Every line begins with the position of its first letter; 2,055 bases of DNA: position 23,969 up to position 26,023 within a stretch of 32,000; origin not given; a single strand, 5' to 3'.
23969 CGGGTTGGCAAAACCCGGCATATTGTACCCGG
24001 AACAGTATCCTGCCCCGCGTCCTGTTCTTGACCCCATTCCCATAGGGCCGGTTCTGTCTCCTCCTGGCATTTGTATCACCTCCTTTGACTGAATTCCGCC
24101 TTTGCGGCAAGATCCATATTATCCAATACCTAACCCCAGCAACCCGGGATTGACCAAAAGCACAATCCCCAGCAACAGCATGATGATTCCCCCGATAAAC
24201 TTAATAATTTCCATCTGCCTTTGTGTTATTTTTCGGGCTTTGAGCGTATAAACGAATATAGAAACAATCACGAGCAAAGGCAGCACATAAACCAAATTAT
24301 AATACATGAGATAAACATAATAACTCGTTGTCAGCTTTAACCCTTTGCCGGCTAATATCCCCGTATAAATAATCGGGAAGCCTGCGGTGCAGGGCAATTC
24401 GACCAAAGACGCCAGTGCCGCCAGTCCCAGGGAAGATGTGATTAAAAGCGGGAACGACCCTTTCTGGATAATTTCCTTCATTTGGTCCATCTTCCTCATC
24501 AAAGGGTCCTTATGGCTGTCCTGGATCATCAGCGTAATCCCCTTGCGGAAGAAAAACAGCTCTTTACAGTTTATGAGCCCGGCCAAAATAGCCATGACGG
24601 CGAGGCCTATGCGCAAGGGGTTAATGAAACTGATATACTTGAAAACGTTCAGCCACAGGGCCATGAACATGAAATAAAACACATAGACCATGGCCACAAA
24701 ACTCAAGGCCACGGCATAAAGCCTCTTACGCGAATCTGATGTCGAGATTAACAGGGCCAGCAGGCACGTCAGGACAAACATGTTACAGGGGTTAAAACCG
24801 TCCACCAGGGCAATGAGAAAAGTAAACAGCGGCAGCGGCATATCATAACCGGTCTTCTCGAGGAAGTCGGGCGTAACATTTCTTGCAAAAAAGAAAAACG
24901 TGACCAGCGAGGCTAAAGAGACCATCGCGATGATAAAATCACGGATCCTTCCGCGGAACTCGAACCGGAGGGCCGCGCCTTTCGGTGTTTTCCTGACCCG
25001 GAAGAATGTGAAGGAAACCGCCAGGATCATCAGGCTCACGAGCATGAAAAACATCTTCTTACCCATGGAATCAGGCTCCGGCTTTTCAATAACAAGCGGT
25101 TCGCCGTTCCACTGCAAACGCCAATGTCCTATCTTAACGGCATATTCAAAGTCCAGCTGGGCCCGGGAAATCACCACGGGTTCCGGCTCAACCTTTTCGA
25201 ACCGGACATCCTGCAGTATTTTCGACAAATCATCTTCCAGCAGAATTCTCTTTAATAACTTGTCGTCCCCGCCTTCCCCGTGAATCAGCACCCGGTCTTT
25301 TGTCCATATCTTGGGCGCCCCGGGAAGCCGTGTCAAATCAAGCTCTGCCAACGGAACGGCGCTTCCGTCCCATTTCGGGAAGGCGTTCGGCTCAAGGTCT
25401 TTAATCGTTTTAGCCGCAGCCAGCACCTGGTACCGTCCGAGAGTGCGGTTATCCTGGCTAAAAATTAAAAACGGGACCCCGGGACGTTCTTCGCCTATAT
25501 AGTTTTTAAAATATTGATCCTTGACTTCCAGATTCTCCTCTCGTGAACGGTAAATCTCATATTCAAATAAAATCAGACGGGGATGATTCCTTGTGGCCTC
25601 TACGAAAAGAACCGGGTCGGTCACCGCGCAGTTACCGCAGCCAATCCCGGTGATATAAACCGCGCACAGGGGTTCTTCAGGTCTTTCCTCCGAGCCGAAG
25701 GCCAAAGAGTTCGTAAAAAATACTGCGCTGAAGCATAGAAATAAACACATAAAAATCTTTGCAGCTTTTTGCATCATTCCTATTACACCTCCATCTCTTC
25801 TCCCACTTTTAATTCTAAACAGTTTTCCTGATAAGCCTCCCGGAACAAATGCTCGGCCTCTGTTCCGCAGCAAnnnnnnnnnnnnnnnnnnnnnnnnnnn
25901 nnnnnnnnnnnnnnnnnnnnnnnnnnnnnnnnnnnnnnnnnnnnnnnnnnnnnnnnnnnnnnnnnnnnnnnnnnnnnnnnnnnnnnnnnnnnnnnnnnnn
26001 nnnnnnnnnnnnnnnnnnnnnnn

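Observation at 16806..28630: Fur-controlled 16-gene block: an expanded ORP (orange-protein)-like metallocluster system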

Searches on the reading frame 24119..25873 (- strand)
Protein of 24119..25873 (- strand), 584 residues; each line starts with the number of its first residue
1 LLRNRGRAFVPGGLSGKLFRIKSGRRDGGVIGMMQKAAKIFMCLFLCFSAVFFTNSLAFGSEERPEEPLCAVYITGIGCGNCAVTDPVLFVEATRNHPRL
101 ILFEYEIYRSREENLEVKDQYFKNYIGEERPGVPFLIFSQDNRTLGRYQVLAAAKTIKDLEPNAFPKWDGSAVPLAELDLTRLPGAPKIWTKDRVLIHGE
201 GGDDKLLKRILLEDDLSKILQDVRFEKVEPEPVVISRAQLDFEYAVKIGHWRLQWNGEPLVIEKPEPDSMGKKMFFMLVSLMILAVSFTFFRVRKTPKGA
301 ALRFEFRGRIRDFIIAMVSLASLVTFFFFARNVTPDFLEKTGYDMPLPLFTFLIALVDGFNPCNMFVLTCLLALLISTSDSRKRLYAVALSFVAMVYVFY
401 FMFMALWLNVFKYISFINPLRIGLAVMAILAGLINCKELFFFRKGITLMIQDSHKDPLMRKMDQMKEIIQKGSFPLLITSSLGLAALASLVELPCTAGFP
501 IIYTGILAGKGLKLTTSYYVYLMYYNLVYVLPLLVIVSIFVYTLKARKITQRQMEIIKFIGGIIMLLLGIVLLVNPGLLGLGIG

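Call 4: search_protein_families(library=pfam, proteins=[window:24119-25873:-], max_evalue=0.01)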
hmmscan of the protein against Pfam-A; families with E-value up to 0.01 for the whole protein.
window:24119-25873:- (584 aa): 0 families

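Call 7: search_protein_families(library=ncbifam, proteins=[window:24119-25873:-], max_evalue=0.001)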
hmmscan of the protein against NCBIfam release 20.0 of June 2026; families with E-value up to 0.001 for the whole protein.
window:24119-25873:- (584 aa): 0 families

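Call 44: search_solved_structures(query=window:24119-25777:-, max_evalue=1)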
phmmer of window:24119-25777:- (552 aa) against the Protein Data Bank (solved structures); distinct sequences matched with E-value up to 1: 1.
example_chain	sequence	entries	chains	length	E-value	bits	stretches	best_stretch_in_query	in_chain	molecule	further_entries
4b45_A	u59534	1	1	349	0.75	11.7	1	135-189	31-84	CELL DIVISION PROTEIN FTSZ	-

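Call 45: find_homologous_proteins(query=window:24119-25777:-, max_evalue=0.001)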
Query window:24119-25777:- (552 aa): 375 proteins with E <= 0.001 among 8000 candidates; the best 120 are listed.
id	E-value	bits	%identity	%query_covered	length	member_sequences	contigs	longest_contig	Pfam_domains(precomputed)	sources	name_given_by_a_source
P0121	0.0e+0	1235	100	100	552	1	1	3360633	-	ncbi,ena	-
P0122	2.7e-251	853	69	100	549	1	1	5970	-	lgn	-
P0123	1.8e-249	847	67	98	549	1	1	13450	-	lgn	-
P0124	2.6e-248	843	68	100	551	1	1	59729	-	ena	-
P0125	2.0e-244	830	69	99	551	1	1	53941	-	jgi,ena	-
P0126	4.6e-241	819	67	97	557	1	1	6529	-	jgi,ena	-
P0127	1.3e-234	798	68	94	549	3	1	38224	-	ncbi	ncbi:MAG: hypothetical protein ACLFPX_05040 [Candidatus Omnitrophota bacterium]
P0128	2.2e-232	791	63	99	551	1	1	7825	-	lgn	-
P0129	1.8e-227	775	63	99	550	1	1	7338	-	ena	-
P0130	3.4e-227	774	64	95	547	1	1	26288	-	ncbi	ncbi:MAG: hypothetical protein AB1650_01450 [Candidatus Omnitrophota bacterium]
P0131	4.4e-225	767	62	98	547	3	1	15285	-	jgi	-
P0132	5.1e-225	766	64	95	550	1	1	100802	-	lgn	-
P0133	4.2e-224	763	64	95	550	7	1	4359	-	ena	-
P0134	1.5e-223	762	64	94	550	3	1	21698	-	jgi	-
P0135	5.4e-223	760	60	100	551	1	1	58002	-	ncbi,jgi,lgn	jgi:cytochrome c biogenesis protein CcdA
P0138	2.8e-221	754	64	95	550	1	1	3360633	-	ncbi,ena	-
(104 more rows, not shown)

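Call 46: find_encoding_contigs(protein=P0138, flank=10000, max_places=2)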
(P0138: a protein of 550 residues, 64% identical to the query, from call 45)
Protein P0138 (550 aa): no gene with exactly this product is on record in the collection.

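Call 47: find_encoding_contigs(protein=P0124, flank=10000, max_places=2)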
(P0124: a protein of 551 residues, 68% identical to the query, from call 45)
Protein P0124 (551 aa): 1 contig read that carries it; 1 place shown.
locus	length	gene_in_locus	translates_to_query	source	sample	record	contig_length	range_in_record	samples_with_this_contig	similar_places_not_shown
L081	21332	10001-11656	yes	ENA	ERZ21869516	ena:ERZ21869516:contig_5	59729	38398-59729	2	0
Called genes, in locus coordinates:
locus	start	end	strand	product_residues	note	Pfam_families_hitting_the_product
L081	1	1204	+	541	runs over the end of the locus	PF00005:ABC_tran, PF02463:SMC_N (faint), PF13304:AAA_21 (faint), PF12848:ABC_tran_Xtn, PF00005:ABC_tran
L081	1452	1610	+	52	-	PF23477:zf_Tbcl_2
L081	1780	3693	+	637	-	PF00005:ABC_tran, PF00006:ATP-synt_ab (faint), PF02367:TsaE (faint), PF02463:SMC_N (faint), PF03193:RsgA_GTPase (faint), PF12848:ABC_tran_Xtn, PF00005:ABC_tran, PF16326:ABC_tran_CTD, +6 more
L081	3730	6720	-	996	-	PF05170:AsmA, PF05359:DUF748, PF13116:YhdP, PF01203:T2SSN (faint), PF27051:TamB_N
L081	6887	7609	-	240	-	PF01476:LysM, PF01510:Amidase_2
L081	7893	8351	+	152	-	PF01475:FUR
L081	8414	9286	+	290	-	PF01937:ARMT1-like_dom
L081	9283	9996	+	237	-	PF00753:Lactamase_B, PF23023:Anti-Pycsar_Apyc1 (weak), PF12706:Lactamase_B_2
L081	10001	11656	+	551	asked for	-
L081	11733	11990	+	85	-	-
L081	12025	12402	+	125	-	PF02579:Nitro_FeMo-Co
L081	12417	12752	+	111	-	PF02579:Nitro_FeMo-Co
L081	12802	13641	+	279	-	PF00142:Fer4_NifH (faint), PF01656:CbiA, PF10609:ParA, PF13614:AAA_31 (faint), PF12838:Fer4_7 (faint), PF00037:Fer4 (faint), PF12837:Fer4_6 (faint)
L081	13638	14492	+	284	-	PF01656:CbiA, PF12838:Fer4_7 (faint), PF00037:Fer4 (faint), PF12797:Fer4_2 (faint), PF12837:Fer4_6 (faint), PF13237:Fer4_10 (faint), PF14697:Fer4_21 (weak), PF10609:ParA (weak)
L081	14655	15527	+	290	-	PF12849:PBP_like_2, PF12727:PBP_like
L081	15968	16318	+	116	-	PF18914:DUF5666 (weak)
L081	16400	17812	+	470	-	PF04055:Radical_SAM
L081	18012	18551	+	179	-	PF14512:TM1586_NiRdase (faint), PF00881:Nitroreductase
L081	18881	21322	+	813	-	PF25596:CPSase_L_D1, PF02655:ATP-grasp_3 (faint), PF02786:CPSase_L_D2, PF02222:ATP-grasp, PF07478:Dala_Dala_lig_C (weak), PF02787:CPSase_L_D3, PF25596:CPSase_L_D1, PF02786:CPSase_L_D2, +2 more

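Call 49: find_related_loci(query=A2, collection=metagenome_contigs, flank=10000)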
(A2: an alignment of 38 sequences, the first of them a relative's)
Query A2 (552 aa) in metagenome_contigs; peptide patterns used: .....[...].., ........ (x = any residue, [..] = any of these).
254 stretches matched a pattern; 149 encode a relative of the query (tblastn E <= 1e-3); the best 80 are kept; 80 distinct loci.
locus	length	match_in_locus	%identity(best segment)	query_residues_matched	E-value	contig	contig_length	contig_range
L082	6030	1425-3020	67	15-544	0e+0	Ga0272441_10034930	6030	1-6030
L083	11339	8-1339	75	112-552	0e+0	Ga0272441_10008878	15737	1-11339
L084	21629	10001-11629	69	8-552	0e+0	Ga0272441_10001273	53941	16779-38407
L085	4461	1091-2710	59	7-552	0e+0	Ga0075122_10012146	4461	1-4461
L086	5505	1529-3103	64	29-552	0e+0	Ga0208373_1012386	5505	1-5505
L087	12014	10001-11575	64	29-552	0e+0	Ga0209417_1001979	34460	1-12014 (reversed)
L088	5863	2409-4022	57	16-551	0e+0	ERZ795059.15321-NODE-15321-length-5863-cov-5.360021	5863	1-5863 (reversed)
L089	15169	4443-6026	59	17-544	0e+0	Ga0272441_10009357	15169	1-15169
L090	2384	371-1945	64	29-552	0e+0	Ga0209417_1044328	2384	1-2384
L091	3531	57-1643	58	34-551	0e+0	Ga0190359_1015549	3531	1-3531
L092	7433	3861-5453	53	18-552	0e+0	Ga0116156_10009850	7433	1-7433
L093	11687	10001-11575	54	30-552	0e+0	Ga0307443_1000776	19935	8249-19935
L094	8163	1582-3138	54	31-551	0e+0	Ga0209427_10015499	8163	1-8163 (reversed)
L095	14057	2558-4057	53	30-527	2e-180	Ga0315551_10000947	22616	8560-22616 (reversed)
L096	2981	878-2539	49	2-552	0e+0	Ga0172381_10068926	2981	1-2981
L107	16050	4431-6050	52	21-550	1e-169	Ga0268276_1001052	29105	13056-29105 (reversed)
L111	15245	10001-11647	49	7-552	2e-178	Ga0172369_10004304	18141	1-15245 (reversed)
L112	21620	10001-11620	51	21-550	1e-163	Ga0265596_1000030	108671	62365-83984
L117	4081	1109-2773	50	12-552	4e-166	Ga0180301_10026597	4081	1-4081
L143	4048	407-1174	63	294-549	4e-101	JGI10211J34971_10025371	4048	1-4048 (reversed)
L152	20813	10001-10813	53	277-547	3e-93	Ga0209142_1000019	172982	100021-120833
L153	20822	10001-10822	58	279-551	6e-93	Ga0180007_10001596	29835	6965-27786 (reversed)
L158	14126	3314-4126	58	279-549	1e-93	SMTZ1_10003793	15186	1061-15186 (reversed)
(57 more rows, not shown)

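Call 63: predict_structure(alignment_id=A2)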
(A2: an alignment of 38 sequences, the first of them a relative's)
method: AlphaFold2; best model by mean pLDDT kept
length: 552 residues; sequences in the alignment: 38
mean_pLDDT: 76.2   pTM: 0.46
mean pLDDT of the five models: 76.2, 71.7, 69.7, 69.3, 64.0
residues with pLDDT >= 90: 137; 70-90: 224; 50-70: 156; < 50: 35
segments of 3 or more residues with pLDDT < 50: 27-32, 232-236, 408-418, 548-552
pLDDT, mean of each block of 10 residues (from residue 1): 77 79 49 76 89 90 92 91 94 90 94 94 89 94 93 95 92 93 86 91 83 94 83 48 66 60 51 61 71 69 68 78 76 69 70 84 87 73 68 78 60 41 64 67 79 77 60 58 76 85 81 64 70 73 54 37
secondary structure, 60 per line:
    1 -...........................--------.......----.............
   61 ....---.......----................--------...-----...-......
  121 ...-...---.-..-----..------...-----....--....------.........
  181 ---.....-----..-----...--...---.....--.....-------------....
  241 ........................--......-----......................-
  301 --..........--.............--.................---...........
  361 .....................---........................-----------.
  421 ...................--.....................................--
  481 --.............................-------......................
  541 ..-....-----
elements in order: H2-28 E37-43 H48-64 E68-74 H79-94 E103-105 E111-113 H115-123 E156-159 E162-165 H172-180 H184-188 E201-203 E206-208 E212-216 E219-223 H237-258 E259-264 E267-272 H278-299 H303-312 H315-327 H330-346 H350-381 H385-408 H420-439 H442-478 H483-511 H519-542 H544-547

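Call 67: search_protein_families(library=pfam, proteins=[L143:1394-2188:-, L158:794-1129:+, L152:8112-8438:+, L117:527-1030:+, L112:8016-8258:+, L093:7945-8616:+, L107:56-841:+, L111:480-1376:-, L153:9557-9979:+], max_evalue=0.001)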
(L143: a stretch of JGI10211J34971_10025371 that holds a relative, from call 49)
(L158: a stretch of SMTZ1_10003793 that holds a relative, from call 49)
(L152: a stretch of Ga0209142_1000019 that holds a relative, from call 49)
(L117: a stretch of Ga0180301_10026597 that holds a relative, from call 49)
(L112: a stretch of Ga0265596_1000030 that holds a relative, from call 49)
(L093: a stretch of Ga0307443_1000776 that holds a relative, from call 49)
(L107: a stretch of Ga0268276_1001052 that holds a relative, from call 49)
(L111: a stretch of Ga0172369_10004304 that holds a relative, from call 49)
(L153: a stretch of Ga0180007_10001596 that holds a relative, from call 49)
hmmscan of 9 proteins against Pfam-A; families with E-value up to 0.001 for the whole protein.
L143:1394-2188:- (264 aa): 3 families
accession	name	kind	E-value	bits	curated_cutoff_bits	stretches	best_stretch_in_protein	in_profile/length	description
PF00753.33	Lactamase_B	-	8.7e-17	62.1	22.7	1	61-154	10-97/196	Metallo-beta-lactamase superfamily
PF12706.13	Lactamase_B_2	-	7.6e-09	35.9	27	1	68-136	2-74/200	Beta-lactamase superfamily domain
PF19583.5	ODP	-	6.4e-05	23.3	27.2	1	61-127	7-74/194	ODP family beta lactamase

L158:794-1129:+ (111 aa): 3 families
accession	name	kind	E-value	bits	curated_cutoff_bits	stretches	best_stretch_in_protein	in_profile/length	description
PF02001.22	DUF134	-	1e-29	103.4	27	1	3-95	6-96/98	Protein of unknown function DUF134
PF08281.18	Sigma70_r4_2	-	3e-06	27.2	25.7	1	34-77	11-54/54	Sigma-70, region 4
PF07638.17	Sigma70_ECF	-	4.6e-05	23.8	21.1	1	35-80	137-182/185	ECF sigma factor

L152:8112-8438:+ (108 aa): 4 families
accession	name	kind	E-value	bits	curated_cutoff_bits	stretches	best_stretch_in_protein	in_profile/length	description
PF00085.26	Thioredoxin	-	2.6e-29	101.7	23.5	1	5-105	4-102/103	Thioredoxin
PF13098.12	Thioredoxin_2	-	5.2e-08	33.6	27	1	18-104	2-104/104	Thioredoxin-like domain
PF13899.12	Thioredoxin_7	-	8.2e-07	29.5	27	1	20-82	16-81/83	Thioredoxin-like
PF13905.12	Thioredoxin_8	-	3.1e-05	24.7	27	1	22-61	2-43/94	Thioredoxin-like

L117:527-1030:+ (167 aa): 10 families
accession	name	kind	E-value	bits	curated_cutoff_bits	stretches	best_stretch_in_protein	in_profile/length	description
PF24034.1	DUF7343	-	1.5e-09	38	27.6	1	100-157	4-61/62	Domain of unknown function (DUF7343)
PF13545.12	HTH_Crp_2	-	1.7e-06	28.3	27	1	114-147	22-56/70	Crp-like helix-turn-helix domain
PF13412.12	HTH_24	-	1.7e-06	28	21.9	1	108-144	11-47/48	Winged helix-turn-helix DNA-binding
PF13730.12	HTH_36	-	4.1e-06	27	25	1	100-144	6-55/55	Helix-turn-helix domain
PF01047.28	MarR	-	1.9e-05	24.9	24.6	1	108-148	11-51/59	MarR family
PF01022.26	HTH_5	-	2.1e-05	24.8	22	1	105-144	8-45/47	Bacterial regulatory protein, arsR family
PF12802.13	MarR_2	-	3.8e-05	24.2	27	1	108-148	14-54/61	MarR family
PF08279.18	HTH_11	-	0.00014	22.1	25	1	104-146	5-48/55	HTH domain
PF01978.25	TrmB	-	0.00066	19.9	25.6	0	112-148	20-56/68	Sugar-specific transcriptional regulator TrmB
PF05732.17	RepL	-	0.00096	19.1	20.3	0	115-151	76-112/164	Firmicute plasmid replication protein (RepL)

L112:8016-8258:+ (80 aa): 17 families
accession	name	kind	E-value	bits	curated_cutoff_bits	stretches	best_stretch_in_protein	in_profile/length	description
PF00037.32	Fer4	-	3.7e-18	65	21.1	2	5-27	2-24/24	4Fe-4S binding domain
PF12837.12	Fer4_6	-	9.7e-17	60.5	25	2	4-26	2-24/24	4Fe-4S binding domain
PF13187.11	Fer4_9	-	8.2e-16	58.2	27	3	10-56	1-52/52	4Fe-4S dicluster domain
PF13237.11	Fer4_10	-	8e-14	51.7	25.5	2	5-52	3-53/53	4Fe-4S dicluster domain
PF12797.12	Fer4_2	-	7.3e-13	48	24.5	2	33-53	2-22/22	4Fe-4S binding domain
PF13484.11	Fer4_16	-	8e-12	46.2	30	2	40-69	1-31/66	4Fe-4S double cluster binding domain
PF12838.12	Fer4_7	-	8.1e-12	45.9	27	1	10-55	1-52/52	4Fe-4S dicluster domain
PF14697.11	Fer4_21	-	8.6e-12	45.5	35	2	34-71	1-40/59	4Fe-4S dicluster domain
PF25160.1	LdpA_Fe-S-bd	-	1e-11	44.9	27.6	2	3-28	20-45/49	LdpA Fe-S cluster-binding domain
PF12800.12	Fer4_4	-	4.4e-08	33.2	24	1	9-22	2-15/17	4Fe-4S binding domain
PF12798.12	Fer4_3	-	8.3e-07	29.8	27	0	11-25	1-15/15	4Fe-4S binding domain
PF13247.11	Fer4_11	-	1.9e-05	25.2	26.2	1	9-65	8-68/100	4Fe-4S dicluster domain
PF13459.11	Fer4_15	-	2.1e-05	25.6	22.4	0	5-34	2-30/66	4Fe-4S single cluster domain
PF13183.11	Fer4_8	-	2.1e-05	25.4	27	0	39-57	3-21/68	4Fe-4S dicluster domain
PF17179.9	Fer4_22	-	2.7e-05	25.4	27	0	5-23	75-93/95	4Fe-4S dicluster domain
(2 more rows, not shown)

L093:7945-8616:+ (223 aa): 1 family
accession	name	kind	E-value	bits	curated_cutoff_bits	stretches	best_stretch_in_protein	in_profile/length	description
PF03167.25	UDG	-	5.8e-38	130.6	24.3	1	53-200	2-128/141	Uracil DNA glycosylase superfamily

L107:56-841:+ (261 aa): 6 families
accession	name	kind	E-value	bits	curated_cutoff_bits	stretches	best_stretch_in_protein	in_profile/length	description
PF02492.25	cobW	-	1.5e-11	44.7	20.7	1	4-160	3-179/180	CobW/HypB/UreG, nucleotide-binding domain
PF04060.18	FeS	-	3.1e-10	40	23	1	228-259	2-33/33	Putative Fe-S cluster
PF07693.20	KAP_NTPase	-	7.8e-05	22.5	20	1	11-108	30-123/293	KAP family P-loop domain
PF00004.35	AAA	-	9.1e-05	23.4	21.2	1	4-51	1-44/131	ATPase family associated with various cellular activities (AAA)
PF00448.28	SRP54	-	0.00045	20.4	22.7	1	2-93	2-94/196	SRP54-type protein, GTPase domain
PF13238.12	AAA_18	-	0.00084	20.2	29.4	0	4-48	1-46/128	AAA domain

L111:480-1376:- (298 aa): 2 families
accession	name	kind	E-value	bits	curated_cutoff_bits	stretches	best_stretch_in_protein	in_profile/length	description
PF01545.26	Cation_efflux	-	6.1e-45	153.9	26.6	1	16-208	1-197/198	Cation efflux family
PF16916.11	ZT_dimer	-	4.4e-20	71.9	26.7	1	218-289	7-77/78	Dimerisation domain of Zinc Transporter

L153:9557-9979:+ (140 aa): 1 family
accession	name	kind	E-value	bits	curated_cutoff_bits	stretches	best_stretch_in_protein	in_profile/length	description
PF00085.26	Thioredoxin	-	2.4e-05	24.7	23.5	1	58-128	22-95/103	Thioredoxin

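Call 68: fold_search(model_id=the predicted structure, library=pdb)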
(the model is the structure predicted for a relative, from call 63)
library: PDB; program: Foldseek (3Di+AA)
matches with E <= 10: 494; with E <= 0.001: 0
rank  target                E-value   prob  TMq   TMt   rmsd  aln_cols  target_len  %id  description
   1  6gd1_B                6.7e-02  0.96  0.13  0.36  15.7       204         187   11  Structure of HuR RRM3 (released 2018-10-31)
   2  3dxb_D                7.0e-02  0.89  0.14  0.33  24.6       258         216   11  Structure of the UHM domain of Puf60 fused to thioredoxin (released 2008-10-28)
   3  6v9z_A                8.8e-02  0.12  0.10  0.08  27.4       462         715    8  Cryo-EM structure of PCAT1 bound to its CtA peptide substrate (released 2020-01-22)
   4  8vp5_A                9.6e-02  0.09  0.08  0.07  27.6       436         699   11  Cryo-EM structure of the ABC transporter PCAT1 bound with ADP and Substrate (released 2024-10-30)
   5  3dxb_E                1.0e-01  0.69  0.13  0.30  26.2       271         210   13  Structure of the UHM domain of Puf60 fused to thioredoxin (released 2008-10-28)
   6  6lur_D                1.0e-01  0.66  0.12  0.29  25.9       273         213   12  Human PUF60 UHM domain (thioredoxin fusion) in complex with a small molecule binder (released 2020-04-29)
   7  4ry2_B                1.1e-01  0.11  0.09  0.07  28.3       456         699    9  Crystal structure of the peptidase-containing ABC transporter PCAT1 (released 2015-07-22)
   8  4ry2_A                1.2e-01  0.13  0.10  0.08  27.4       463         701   10  Crystal structure of the peptidase-containing ABC transporter PCAT1 (released 2015-07-22)
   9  8vp6_B                1.2e-01  0.09  0.08  0.07  27.3       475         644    9  Cryo-EM structure of the ABC transporter PCAT1 bound with Mg_class_2 (released 2024-10-30)
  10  6slo_C                1.5e-01  0.77  0.14  0.34  25.8       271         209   11  Crystal structure of PUF60 UHM domain in complex with 7,8 dimethoxyperphenazine (released 2020-09-09)
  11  6par_C                1.5e-01  0.28  0.14  0.13  25.4       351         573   14  Structure of a bacterial Atm1-family ABC exporter with MgAMPPNP bound (released 2020-06-24)
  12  8vp9_B                1.5e-01  0.08  0.07  0.06  28.5       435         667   10  Cryo-EM structure of the cysteine-free ABC transporter PCAT1 bound with ADP and Substrate (released 2024-10-30)
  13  4kca_B                1.6e-01  0.63  0.13  0.11  25.1       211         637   12  Crystal Structure of Endo-1,5-alpha-L-arabinanase from a Bovine Ruminal Metagenomic Library (released 2014-02-05)
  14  8zdz_A                1.8e-01  0.13  0.11  0.13  20.0       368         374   14  Drosophila mojavensis gustatory receptor 43a(Gr43a) in apo state (released 2024-10-30)
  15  8vp6_A                2.0e-01  0.07  0.08  0.08  27.9       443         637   12  Cryo-EM structure of the ABC transporter PCAT1 bound with Mg_class_2 (released 2024-10-30)
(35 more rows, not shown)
